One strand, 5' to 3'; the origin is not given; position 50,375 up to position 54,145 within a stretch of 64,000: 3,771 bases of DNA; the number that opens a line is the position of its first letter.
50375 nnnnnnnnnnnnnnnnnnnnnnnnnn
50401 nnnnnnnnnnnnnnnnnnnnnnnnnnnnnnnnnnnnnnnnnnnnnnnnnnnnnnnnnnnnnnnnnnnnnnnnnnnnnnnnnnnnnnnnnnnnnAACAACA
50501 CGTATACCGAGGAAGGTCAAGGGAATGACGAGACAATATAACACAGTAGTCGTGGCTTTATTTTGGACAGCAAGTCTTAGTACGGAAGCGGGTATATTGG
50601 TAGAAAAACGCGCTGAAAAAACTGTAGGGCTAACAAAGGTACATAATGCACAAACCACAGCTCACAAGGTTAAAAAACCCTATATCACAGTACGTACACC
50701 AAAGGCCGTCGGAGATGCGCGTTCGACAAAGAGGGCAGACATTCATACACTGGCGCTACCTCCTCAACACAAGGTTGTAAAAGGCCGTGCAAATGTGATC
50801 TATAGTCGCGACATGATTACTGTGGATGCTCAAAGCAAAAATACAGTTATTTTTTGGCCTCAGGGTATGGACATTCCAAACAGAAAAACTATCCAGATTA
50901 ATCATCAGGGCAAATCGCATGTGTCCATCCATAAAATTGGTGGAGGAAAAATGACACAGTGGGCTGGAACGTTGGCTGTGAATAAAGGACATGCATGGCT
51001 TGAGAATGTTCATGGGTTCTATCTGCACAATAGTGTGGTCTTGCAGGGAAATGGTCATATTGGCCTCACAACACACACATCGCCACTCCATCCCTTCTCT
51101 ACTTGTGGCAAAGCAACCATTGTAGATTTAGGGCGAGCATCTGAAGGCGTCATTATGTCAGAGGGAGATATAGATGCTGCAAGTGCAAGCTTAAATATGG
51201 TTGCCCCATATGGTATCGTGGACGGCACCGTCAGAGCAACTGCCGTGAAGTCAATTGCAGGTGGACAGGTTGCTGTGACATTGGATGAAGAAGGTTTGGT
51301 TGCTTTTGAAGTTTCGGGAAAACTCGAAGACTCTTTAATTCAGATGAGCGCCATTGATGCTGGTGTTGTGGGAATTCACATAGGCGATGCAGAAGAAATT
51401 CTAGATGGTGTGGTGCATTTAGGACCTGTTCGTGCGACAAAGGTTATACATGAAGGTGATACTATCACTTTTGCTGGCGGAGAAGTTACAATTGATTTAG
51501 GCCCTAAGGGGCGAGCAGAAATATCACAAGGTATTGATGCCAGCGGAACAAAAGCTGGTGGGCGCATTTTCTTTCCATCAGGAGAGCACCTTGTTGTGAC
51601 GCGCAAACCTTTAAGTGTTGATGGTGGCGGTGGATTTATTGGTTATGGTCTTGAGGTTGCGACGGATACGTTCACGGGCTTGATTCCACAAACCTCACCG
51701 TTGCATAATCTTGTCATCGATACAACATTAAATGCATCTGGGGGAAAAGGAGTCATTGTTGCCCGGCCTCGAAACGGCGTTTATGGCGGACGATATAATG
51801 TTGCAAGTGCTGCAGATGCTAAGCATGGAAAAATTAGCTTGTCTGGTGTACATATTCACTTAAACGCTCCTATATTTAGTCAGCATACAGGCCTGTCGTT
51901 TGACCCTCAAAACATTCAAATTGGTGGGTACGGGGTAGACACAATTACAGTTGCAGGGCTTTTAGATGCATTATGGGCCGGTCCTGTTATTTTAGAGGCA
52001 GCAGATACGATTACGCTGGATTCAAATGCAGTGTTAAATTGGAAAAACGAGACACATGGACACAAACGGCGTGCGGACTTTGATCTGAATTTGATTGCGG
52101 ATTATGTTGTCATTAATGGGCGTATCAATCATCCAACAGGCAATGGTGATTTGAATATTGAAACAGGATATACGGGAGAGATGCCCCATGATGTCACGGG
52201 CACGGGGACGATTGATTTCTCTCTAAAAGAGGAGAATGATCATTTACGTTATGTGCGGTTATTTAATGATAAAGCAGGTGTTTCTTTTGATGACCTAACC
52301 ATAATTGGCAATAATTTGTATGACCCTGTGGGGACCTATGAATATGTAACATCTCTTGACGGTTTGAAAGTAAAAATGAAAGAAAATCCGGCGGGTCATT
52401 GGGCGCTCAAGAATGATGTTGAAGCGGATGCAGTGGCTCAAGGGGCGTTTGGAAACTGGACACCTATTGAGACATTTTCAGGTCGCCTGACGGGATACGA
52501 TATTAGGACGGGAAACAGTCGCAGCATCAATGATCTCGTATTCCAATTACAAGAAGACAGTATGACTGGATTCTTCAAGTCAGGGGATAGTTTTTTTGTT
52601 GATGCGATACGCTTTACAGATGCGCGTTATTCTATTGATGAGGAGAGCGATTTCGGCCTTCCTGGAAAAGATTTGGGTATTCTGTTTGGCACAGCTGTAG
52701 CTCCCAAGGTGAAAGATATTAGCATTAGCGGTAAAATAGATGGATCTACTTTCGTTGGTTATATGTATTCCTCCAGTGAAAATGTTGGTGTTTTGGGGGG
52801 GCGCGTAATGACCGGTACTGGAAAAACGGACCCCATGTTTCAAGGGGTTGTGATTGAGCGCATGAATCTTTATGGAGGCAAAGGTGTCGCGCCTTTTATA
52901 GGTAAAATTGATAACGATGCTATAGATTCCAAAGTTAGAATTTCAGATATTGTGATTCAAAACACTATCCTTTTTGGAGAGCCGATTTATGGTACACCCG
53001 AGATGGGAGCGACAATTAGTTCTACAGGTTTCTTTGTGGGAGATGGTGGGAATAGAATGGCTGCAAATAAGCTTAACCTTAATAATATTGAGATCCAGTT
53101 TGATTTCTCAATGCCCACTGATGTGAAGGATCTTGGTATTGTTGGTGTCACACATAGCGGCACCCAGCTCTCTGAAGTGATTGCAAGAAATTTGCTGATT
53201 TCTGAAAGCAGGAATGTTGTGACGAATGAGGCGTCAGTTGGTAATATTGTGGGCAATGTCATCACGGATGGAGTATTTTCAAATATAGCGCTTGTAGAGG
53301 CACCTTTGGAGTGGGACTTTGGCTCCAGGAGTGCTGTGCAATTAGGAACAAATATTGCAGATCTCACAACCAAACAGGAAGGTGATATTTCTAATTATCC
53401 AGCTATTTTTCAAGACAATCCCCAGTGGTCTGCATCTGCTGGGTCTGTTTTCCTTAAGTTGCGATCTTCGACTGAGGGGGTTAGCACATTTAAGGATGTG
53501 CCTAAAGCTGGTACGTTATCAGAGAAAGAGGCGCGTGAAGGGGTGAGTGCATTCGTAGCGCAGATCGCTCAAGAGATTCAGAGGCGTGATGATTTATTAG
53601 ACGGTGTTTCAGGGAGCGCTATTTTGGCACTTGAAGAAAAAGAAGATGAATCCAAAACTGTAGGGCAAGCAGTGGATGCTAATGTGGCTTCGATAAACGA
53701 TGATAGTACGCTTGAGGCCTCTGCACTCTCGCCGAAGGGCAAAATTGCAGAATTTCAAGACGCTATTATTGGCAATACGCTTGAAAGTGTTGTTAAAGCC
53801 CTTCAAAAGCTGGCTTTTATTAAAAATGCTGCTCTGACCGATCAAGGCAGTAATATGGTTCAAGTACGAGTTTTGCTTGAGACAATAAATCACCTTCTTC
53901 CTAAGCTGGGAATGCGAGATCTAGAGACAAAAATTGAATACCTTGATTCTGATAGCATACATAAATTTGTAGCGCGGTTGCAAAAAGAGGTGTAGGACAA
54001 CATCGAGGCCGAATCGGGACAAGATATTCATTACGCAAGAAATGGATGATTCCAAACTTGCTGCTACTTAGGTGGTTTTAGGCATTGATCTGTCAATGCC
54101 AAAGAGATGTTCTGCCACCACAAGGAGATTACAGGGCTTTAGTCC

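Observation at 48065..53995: Compact two-partner secretion system downstream of a SCO1/SenC copper-chaperone gene: a 553-aa TpsB followed by an 1156-aa TpsA exoprotein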

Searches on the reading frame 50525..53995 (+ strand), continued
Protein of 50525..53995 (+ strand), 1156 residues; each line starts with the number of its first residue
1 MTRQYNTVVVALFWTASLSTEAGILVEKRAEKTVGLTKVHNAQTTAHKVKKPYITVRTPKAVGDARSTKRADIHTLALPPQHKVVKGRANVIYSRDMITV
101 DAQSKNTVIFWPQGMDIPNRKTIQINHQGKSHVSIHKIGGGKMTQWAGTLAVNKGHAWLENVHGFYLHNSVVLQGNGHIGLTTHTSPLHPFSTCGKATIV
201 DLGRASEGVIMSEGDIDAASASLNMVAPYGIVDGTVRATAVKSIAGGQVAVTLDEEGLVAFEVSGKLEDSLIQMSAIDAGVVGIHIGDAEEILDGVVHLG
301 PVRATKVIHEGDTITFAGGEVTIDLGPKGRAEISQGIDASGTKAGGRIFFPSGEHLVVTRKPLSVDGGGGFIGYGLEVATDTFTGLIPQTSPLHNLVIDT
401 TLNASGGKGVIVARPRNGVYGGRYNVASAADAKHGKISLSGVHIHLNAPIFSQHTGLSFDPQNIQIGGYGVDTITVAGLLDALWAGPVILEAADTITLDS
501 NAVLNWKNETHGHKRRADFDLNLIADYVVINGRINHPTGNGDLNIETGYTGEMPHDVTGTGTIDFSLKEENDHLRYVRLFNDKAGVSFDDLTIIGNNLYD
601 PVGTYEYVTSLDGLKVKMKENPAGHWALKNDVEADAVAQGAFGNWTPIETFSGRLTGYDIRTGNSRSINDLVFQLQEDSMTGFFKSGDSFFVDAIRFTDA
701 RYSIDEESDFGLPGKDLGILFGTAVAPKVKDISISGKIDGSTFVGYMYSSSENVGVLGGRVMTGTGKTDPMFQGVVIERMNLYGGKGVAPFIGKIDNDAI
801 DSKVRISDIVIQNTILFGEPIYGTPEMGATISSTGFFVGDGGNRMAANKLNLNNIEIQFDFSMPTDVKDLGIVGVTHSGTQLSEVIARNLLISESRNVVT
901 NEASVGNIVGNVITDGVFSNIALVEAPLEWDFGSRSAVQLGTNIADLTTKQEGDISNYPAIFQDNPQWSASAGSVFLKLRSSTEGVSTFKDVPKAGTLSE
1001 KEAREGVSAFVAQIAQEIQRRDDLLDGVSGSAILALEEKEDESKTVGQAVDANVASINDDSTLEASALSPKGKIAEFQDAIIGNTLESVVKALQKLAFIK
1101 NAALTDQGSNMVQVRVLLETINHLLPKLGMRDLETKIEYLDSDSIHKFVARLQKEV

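Call 70: predict_structure(alignment_id=A3)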
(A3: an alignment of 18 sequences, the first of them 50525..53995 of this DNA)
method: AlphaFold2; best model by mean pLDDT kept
length: 1156 residues; sequences in the alignment: 18
mean_pLDDT: 49.4   pTM: 0.42
mean pLDDT of the five models: 49.4, 49.0, 48.5, 47.0, 45.1
residues with pLDDT >= 90: 74; 70-90: 116; 50-70: 268; < 50: 698
segments of 3 or more residues with pLDDT < 50: 1-74, 291-295, 310-315, 317-320, 359-362, 366-370, 375-410, 412-435, 442-458, 460-465, 467-475, 480-482, 484-487, 507-517, 550-553, 571-575, 599-610, 619-688, 701-720, 723-725, 741-1081, 1104-1109
pLDDT, mean of each block of 10 residues (from residue 1): 34 35 33 33 32 33 40 62 94 94 93 92 93 90 92 92 90 84 74 62 64 84 85 84 78 69 71 78 66 51 56 42 54 54 55 52 46 39 30 38 45 45 43 48 45 45 45 47 52 60 45 44 69 56 60 56 60 53 57 59 45 56 36 31 28 33 39 41 44 55 39 41 50 53 40 30 30 36 41 37 39 39 34 33 29 27 32 26 26 26 27 25 25 26 28 31 31 26 30 37 41 44 39 27 31 31 34 42 61 67 49 60 62 52 62 53
secondary structure, 60 per line:
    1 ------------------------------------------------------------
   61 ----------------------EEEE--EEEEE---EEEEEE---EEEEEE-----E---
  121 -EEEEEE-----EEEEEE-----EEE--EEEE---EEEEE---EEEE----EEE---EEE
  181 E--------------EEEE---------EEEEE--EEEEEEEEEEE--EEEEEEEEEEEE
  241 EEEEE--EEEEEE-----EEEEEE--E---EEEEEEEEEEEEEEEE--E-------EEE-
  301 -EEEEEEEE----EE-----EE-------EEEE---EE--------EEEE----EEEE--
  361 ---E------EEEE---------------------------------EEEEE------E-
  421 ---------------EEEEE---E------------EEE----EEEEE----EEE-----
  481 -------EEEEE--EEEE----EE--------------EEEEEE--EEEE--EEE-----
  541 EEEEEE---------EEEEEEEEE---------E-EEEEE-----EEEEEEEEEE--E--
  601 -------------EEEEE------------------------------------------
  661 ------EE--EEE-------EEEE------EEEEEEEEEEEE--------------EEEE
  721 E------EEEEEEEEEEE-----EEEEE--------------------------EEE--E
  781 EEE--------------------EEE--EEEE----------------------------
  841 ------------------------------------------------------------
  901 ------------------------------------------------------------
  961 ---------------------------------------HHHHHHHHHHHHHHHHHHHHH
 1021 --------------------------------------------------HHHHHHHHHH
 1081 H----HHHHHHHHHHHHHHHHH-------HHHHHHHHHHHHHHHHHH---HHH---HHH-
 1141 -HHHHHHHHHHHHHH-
elements in order (helices of 4 or more, strands of 3 or more residues): E83-86 E89-93 E97-102 E106-111 E122-127 E133-138 E144-146 E149-152 E156-160 E164-167 E172-174 E178-181 E196-199 E209-213 E216-226 E229-245 E248-253 E259-264 E271-286 E297-299 E302-309 E330-333 E347-350 E355-358 E371-374 E408-412 E436-440 E457-459 E464-468 E473-475 E488-492 E495-498 E519-524 E527-530 E533-535 E541-546 E556-564 E576-580 E586-595 E614-618 E671-673 E681-684 E691-702 E717-721 E728-738 E744-748 E775-777 E780-783 E804-806 E809-812 H1000-1020 H1071-1081 H1086-1102 H1110-1127 H1142-1155

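Call 72: fold_search(model_id=the predicted structure, library=pdb)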
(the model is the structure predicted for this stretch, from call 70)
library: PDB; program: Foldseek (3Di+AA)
matches with E <= 10: 82; with E <= 0.001: 8
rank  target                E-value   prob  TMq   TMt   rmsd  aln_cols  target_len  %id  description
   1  8cpk_B                1.4e-10  1.00  0.17  0.46  16.4       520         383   16  Crystal structure of EtpA secretion domain from Enterotoxigenic Escherichia coli (released 2024-01-10)
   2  8cpk_A                9.0e-10  1.00  0.18  0.48  19.4       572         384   16  Crystal structure of EtpA secretion domain from Enterotoxigenic Escherichia coli (released 2024-01-10)
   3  8vbb_A                4.3e-08  1.00  0.20  0.22  19.9       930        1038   14  The secreted adhesin EtpA of Enterotoxigenic Escherichia coli in complex with the mouse mAb 1G05 (released 2024-09-04)
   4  4i84_A                4.4e-08  1.00  0.17  0.58  12.1       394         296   17  The crystal structure of the Haemophilus influenzae HxuA secretion domain involved in the two-partner secretion pathwa (released 2013-11-13)
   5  4i84_B                5.3e-08  1.00  0.15  0.54  13.3       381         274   16  The crystal structure of the Haemophilus influenzae HxuA secretion domain involved in the two-partner secretion pathwa (released 2013-11-13)
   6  2odl                  8.6e-08  1.00  0.16  0.45  16.5       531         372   13  Crystal structure of the HMW1 secretion domain from Haemophilus influenzae (released 2007-08-21)
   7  4rm6                  1.9e-07  1.00  0.20  0.28  20.3       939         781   13  Crystal structure of Hemopexin Binding Protein (released 2016-05-18)
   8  4rt6_A                2.6e-07  1.00  0.23  0.31  20.3       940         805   14  Structure of a complex between hemopexin and hemopexin binding protein (released 2016-05-18)
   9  4w8r                  2.0e-03  1.00  0.13  0.56   7.7       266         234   10  Crystal structure of hemolysin A Y134F from P. mirabilis at 1.5 Angstroms resolution (released 2015-10-07)
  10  6pzl                  3.3e-03  1.00  0.13  0.54   7.7       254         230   10  P. mirabilis hemolysin A mutant - Q125A (released 2020-08-05)
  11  6q0p                  5.1e-03  1.00  0.13  0.54   7.7       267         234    9  P. mirabilis hemolysin A mutant - Y134S (released 2020-08-05)
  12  5keh                  5.3e-03  1.00  0.13  0.52   8.5       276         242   11  Truncated hemolysin A from P. mirabilis at 2.0 Angstroms resolution crystallized in a high salt condition (released 2017-03-22)
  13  3fy3                  6.3e-03  1.00  0.13  0.55   7.8       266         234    9  Crystal structure of truncated hemolysin A from P. mirabilis (released 2009-06-02)
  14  6pyk                  1.0e-02  1.00  0.14  0.56   6.9       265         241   11  P. mirabilis hemolysin A mutant - F80L (released 2020-08-05)
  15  5kf3                  1.4e-02  1.00  0.14  0.59   6.3       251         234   11  Truncated hemolysin A from P. mirabilis Y134A at 2.2 Angstroms resolution (released 2017-03-22)
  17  1rwr                  1.8e-02  1.00  0.16  0.51  10.3       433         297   11  Crystal structure of filamentous hemagglutinin secretion domain (released 2004-04-13)
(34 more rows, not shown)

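Call 76: find_related_loci(query=window:50525-53995:+, collection=metagenome_contigs, flank=10000)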
Query window:50525-53995:+ (1156 aa) in metagenome_contigs; peptide patterns used: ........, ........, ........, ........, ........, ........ (x = any residue, [..] = any of these).
72 stretches matched a pattern, but none encodes a relative of the query by tblastn (E <= 1e-3).

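Call 77: find_related_loci(query=A1, collection=metagenome_contigs, flank=8000)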
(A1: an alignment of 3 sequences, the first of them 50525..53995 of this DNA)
Query A1 (1156 aa) in metagenome_contigs; peptide patterns used: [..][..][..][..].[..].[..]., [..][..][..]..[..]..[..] (x = any residue, [..] = any of these).
77 stretches matched a pattern, but none encodes a relative of the query by tblastn (E <= 1e-3).

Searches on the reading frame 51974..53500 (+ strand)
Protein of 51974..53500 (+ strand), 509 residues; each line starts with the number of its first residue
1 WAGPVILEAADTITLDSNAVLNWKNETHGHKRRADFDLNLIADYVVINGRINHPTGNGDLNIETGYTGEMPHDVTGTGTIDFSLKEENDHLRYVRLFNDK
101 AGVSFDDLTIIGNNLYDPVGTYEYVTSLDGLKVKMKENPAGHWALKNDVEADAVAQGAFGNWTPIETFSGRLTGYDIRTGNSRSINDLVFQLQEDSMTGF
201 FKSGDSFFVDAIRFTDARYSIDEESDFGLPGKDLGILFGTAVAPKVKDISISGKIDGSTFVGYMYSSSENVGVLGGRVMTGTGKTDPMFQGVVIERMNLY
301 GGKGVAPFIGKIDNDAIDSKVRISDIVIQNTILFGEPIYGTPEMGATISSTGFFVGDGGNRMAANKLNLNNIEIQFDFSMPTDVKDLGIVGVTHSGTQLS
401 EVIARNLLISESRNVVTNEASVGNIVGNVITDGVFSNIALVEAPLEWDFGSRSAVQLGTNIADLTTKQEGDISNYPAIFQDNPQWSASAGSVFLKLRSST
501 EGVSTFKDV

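Call 36: search_protein_families(library=pfam, proteins=[window:51974-53500:+], max_evalue=10)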
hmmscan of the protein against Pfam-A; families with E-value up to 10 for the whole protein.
window:51974-53500:+ (509 aa): 1 family
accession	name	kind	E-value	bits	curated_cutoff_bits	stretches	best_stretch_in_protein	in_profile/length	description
PF05342.19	Peptidase_M26_N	-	0.0018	18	27.7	1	127-189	142-202/250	M26 IgA1-specific Metallo-endopeptidase N-terminal region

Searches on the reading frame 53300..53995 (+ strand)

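Call 36: search_protein_families(library=pfam, proteins=[window:53300-53995:+], max_evalue=10)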
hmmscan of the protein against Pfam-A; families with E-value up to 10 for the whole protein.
window:53300-53995:+ (231 aa): 2 families
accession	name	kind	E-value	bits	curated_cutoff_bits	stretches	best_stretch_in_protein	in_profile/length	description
PF17003.11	Actin_micro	-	0.14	11.8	27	1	96-196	252-350/354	Putative actin-like family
PF20001.5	DUF6428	-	0.18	12.1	28.7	1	185-228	65-108/155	Family of unknown function (DUF6428)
